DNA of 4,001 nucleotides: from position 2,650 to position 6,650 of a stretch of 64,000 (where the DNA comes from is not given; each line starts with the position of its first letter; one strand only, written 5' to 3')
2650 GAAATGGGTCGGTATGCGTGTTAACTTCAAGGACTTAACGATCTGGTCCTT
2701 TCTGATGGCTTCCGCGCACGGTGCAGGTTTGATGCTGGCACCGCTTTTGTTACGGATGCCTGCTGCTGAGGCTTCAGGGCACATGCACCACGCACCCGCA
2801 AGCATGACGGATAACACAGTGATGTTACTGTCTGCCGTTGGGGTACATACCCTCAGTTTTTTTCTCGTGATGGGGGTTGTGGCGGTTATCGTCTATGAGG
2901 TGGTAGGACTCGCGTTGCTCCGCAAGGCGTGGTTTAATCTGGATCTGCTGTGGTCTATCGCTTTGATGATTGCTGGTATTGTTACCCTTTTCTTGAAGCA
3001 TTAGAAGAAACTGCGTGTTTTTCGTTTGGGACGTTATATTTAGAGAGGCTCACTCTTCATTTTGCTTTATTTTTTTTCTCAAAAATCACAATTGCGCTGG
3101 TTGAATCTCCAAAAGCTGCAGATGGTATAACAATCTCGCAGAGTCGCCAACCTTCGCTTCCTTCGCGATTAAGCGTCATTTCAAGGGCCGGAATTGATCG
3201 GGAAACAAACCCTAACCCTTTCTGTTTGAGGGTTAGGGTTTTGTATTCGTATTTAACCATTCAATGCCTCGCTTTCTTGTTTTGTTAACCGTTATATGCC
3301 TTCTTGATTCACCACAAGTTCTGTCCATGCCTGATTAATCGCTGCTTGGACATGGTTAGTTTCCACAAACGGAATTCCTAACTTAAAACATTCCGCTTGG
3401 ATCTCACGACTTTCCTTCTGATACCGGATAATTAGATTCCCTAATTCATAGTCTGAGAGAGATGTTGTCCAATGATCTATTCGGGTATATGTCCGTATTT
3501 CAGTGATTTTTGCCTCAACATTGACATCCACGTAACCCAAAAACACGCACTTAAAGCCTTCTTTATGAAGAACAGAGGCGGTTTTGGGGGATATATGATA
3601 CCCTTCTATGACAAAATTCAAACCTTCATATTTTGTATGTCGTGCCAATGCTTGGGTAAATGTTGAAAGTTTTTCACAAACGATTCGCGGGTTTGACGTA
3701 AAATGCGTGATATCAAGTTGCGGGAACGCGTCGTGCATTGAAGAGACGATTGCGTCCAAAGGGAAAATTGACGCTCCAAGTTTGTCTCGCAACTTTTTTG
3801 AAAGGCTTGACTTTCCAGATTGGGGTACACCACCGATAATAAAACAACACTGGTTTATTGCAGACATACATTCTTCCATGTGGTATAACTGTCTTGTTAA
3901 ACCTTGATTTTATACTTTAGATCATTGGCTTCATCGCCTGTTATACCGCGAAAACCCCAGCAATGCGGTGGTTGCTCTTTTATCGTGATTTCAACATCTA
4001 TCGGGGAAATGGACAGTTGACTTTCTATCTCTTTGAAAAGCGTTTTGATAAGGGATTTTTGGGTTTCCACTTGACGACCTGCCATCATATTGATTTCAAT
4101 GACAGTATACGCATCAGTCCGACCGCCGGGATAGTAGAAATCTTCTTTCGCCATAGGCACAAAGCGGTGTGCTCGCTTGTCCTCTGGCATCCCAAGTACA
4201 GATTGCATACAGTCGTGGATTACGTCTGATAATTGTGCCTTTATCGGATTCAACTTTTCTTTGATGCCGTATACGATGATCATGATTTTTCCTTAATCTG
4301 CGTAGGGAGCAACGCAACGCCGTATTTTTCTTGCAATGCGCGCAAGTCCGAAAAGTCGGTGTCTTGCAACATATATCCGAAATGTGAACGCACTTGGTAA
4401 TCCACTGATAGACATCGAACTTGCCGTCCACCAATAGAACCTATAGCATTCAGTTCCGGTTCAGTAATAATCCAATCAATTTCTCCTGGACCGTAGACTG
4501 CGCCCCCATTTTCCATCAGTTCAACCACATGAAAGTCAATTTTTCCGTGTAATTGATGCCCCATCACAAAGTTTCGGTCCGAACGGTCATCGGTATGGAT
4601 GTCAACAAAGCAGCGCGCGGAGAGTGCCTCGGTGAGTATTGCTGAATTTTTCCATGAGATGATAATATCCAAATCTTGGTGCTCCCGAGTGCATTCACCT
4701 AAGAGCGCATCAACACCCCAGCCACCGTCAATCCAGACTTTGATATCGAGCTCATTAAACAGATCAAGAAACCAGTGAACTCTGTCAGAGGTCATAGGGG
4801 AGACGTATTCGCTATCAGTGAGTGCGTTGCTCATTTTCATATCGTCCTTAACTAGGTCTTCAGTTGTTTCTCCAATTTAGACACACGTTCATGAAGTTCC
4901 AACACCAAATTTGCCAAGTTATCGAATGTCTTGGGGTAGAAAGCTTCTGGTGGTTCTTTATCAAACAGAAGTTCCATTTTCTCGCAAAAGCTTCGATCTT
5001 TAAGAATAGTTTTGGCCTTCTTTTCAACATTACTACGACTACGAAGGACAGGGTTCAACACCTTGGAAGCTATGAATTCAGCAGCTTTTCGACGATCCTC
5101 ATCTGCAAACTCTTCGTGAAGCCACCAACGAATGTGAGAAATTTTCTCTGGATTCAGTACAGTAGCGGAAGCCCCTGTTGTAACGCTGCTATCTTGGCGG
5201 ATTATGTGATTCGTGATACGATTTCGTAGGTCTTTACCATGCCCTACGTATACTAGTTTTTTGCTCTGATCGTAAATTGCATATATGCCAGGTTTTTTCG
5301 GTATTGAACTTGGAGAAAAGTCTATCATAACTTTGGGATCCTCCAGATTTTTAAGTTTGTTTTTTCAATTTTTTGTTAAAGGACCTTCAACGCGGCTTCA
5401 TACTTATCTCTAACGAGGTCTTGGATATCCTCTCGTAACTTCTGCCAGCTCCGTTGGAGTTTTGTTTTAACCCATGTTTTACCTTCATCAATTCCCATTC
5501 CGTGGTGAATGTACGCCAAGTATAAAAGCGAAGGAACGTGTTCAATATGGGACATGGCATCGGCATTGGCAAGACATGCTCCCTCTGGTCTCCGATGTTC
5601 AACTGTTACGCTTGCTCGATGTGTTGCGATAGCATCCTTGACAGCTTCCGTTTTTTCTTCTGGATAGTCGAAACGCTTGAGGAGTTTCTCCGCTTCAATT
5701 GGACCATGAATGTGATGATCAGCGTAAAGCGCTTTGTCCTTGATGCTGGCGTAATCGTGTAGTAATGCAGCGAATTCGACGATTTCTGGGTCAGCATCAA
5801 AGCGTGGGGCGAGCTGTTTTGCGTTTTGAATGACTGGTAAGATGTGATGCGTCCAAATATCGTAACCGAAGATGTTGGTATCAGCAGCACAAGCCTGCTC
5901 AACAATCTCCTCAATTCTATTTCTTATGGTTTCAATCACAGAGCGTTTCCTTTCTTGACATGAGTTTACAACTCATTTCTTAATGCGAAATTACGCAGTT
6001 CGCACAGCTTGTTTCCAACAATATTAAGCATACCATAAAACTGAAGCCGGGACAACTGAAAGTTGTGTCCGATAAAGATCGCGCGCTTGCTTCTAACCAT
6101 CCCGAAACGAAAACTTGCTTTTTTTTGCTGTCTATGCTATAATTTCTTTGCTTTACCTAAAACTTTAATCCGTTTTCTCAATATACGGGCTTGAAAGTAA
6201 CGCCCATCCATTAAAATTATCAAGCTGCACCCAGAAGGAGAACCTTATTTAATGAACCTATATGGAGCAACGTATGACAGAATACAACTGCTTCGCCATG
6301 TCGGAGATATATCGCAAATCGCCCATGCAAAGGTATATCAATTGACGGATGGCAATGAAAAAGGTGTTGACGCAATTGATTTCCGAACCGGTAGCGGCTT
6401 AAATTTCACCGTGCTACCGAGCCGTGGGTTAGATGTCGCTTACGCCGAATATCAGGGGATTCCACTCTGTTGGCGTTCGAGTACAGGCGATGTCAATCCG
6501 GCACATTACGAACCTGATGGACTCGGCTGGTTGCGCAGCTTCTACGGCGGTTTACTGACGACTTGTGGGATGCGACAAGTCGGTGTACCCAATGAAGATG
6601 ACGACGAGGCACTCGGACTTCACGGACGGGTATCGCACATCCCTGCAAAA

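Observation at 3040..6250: Low-GC islet of five small minus-strand accessory genes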

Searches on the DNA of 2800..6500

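Call 47: search_rna_families(source=window, start=2800, end=6500, threshold=evalue, max_evalue=1)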
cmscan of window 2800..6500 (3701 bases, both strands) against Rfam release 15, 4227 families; matches with E-value up to 1: 0.
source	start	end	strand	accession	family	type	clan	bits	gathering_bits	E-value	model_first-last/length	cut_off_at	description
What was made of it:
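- Tried and rejected: Known RNA families in 2800-6500: none at E<=1 (call 47).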

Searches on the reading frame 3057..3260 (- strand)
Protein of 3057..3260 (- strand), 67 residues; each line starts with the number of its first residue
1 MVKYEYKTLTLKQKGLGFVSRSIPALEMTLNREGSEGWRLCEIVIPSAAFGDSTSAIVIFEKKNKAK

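Call 6: search_protein_families(library=pfam, proteins=[window:3057-3260:-], max_evalue=0.01)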
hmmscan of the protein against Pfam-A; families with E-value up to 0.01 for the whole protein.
window:3057-3260:- (67 aa): 1 family
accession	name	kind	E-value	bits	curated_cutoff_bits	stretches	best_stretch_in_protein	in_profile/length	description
PF13783.11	DUF4177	-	8.5e-13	48.8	25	1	4-63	1-65/65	Domain of unknown function (DUF4177)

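Call 7: search_protein_families(library=ncbifam, proteins=[window:3057-3260:-], max_evalue=0.01)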
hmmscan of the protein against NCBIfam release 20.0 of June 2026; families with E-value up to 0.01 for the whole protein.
window:3057-3260:- (67 aa): 0 families

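Call 8: search_protein_families(library=padloc, proteins=[window:3057-3260:-], max_evalue=0.1)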
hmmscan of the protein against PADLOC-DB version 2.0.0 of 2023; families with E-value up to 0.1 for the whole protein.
window:3057-3260:- (67 aa): 0 families

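Call 70: search_protein_families(library=phrogs, proteins=[window:3057-3260:-], max_evalue=0.001)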
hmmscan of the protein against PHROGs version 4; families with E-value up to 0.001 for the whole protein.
window:3057-3260:- (67 aa): 1 family
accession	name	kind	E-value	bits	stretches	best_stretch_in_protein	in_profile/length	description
phrog_22683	-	unknown function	0.00046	21.4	1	4-62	21-86/88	-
